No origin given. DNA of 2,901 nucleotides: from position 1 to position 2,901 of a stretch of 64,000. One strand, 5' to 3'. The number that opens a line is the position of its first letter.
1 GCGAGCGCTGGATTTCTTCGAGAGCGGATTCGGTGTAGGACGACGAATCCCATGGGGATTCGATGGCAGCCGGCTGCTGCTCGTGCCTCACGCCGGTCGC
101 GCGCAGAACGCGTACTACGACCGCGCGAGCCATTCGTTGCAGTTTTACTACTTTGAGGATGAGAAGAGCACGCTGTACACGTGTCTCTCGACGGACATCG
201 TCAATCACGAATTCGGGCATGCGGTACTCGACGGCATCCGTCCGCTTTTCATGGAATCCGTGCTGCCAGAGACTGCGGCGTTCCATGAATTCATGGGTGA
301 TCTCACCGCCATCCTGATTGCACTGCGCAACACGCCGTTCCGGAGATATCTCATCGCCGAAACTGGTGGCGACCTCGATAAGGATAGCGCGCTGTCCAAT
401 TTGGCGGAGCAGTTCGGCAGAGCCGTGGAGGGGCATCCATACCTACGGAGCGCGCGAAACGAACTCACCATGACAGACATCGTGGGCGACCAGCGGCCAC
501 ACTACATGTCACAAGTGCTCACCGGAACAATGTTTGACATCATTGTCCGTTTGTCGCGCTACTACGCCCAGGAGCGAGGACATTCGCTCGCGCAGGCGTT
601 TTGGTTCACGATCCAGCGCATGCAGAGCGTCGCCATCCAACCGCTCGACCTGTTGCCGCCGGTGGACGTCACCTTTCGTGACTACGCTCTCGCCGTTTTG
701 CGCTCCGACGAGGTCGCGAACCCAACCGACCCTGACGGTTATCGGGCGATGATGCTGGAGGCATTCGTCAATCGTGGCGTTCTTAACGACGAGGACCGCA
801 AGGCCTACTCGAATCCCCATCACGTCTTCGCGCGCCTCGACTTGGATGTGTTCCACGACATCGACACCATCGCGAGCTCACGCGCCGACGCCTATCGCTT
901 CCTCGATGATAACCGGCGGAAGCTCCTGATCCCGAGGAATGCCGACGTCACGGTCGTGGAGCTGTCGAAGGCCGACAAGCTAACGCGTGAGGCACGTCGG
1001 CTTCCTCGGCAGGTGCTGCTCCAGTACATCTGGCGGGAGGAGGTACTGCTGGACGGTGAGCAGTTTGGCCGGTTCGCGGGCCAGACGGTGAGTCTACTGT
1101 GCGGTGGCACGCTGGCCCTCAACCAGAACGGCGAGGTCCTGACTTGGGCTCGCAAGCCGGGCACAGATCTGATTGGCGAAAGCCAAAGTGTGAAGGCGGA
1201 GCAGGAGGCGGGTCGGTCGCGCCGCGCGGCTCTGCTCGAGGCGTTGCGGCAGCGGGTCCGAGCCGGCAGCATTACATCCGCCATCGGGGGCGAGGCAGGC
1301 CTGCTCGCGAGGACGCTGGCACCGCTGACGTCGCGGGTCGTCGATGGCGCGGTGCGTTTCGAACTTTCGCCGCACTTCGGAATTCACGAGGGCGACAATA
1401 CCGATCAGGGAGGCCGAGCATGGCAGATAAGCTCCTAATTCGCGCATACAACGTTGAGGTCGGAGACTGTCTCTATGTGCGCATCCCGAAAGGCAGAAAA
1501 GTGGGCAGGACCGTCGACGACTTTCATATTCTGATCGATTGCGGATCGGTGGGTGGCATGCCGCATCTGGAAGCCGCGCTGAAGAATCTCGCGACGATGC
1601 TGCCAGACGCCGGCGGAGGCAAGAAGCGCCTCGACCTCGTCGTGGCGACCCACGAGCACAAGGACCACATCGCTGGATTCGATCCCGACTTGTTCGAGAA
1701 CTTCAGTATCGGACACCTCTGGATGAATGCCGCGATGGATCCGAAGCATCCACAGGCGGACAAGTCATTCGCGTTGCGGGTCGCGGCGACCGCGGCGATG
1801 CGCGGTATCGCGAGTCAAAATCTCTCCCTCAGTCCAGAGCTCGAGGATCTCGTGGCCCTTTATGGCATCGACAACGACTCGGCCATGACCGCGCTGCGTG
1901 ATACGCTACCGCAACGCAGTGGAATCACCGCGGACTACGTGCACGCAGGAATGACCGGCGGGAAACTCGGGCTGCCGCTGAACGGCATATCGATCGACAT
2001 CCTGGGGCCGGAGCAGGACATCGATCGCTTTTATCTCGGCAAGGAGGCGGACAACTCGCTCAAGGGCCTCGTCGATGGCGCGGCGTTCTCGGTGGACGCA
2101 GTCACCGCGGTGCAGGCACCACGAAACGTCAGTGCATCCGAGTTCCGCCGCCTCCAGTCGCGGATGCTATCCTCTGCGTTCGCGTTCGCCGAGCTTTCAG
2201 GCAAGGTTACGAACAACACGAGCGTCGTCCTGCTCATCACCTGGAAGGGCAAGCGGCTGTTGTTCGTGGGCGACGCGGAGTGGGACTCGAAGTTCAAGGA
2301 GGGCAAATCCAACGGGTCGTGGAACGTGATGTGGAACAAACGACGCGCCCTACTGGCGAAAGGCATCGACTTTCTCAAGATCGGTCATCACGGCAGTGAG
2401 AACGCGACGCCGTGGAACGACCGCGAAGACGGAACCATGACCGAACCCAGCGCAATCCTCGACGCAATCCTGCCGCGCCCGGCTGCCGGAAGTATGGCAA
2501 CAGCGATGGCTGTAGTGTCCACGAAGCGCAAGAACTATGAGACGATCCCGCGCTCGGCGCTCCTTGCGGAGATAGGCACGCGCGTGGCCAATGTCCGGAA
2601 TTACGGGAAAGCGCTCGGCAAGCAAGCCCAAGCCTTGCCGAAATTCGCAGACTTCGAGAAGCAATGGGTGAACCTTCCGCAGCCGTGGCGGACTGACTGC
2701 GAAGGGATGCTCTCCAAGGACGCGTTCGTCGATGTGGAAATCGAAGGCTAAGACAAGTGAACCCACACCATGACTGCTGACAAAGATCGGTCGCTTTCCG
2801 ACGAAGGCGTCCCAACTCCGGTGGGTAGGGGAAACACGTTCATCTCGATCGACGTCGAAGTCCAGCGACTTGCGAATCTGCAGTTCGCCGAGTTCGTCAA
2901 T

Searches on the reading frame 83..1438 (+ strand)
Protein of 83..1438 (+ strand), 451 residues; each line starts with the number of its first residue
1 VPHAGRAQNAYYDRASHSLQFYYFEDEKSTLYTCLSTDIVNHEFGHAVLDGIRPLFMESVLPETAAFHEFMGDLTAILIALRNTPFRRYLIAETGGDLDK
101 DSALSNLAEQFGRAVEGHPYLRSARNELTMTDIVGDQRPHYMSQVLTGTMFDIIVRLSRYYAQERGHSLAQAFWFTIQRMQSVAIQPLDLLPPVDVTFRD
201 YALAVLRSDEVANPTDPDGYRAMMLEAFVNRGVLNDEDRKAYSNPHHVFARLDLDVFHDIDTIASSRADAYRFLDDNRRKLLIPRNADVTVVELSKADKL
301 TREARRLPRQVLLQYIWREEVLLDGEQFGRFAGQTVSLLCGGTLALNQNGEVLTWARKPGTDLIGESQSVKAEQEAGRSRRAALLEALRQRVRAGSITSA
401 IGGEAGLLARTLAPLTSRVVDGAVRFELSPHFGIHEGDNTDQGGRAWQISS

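Call 16: search_protein_families(library=pfam, proteins=[window:83-1438:+], max_evalue=0.001)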
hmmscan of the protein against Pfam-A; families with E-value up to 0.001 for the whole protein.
window:83-1438:+ (451 aa): 0 families

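Call 19: search_protein_families(library=padloc, proteins=[window:83-1438:+], max_evalue=0.001)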
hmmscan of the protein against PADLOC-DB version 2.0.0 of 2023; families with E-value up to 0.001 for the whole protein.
window:83-1438:+ (451 aa): 0 families

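Call 112: search_solved_structures(query=window:83-1438:+, max_evalue=1)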
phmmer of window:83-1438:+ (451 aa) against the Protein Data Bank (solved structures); distinct sequences matched with E-value up to 1: 0.

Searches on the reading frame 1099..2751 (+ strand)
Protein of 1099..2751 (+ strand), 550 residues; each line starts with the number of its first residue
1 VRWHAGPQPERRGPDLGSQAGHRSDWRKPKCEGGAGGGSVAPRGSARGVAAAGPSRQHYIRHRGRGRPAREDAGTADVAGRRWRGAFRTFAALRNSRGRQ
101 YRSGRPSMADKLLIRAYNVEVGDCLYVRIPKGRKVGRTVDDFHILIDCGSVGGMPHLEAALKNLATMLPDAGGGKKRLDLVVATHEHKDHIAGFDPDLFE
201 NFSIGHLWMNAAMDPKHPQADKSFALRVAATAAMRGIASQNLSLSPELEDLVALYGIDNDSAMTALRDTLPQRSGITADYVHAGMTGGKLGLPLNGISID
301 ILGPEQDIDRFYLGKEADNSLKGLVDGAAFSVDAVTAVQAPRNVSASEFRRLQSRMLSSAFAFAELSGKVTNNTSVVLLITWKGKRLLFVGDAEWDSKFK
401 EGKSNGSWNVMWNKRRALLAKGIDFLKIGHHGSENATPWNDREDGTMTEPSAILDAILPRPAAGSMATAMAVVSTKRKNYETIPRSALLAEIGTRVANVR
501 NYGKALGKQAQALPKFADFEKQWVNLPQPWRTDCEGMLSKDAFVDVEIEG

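Call 16: search_protein_families(library=pfam, proteins=[window:1099-2751:+], max_evalue=0.001)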
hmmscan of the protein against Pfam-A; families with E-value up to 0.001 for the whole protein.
window:1099-2751:+ (550 aa): 1 family
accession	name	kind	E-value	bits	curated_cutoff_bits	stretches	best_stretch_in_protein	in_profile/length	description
PF00753.33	Lactamase_B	-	2.4e-10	41.1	22.7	1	140-194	14-60/196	Metallo-beta-lactamase superfamily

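Call 19: search_protein_families(library=padloc, proteins=[window:1099-2751:+], max_evalue=0.001)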
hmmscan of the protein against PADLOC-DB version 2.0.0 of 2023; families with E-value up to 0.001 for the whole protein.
window:1099-2751:+ (550 aa): 5 families
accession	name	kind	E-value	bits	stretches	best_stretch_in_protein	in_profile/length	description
PDLC03854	LmuA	-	3.5e-17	60.5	1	113-437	4-270/345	-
PDLC04676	PDC-M48B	-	1.4e-09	35.2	1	175-211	58-93/357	-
PDLC03805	RTasMBL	-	4.1e-08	30.8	1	365-434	176-238/322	DRT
PDLC02158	Avs1a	-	1.7e-06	25.5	0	368-437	250-310/392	-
PDLC04675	PDC-M48B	-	0.0001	19.6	0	110-192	3-73/291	-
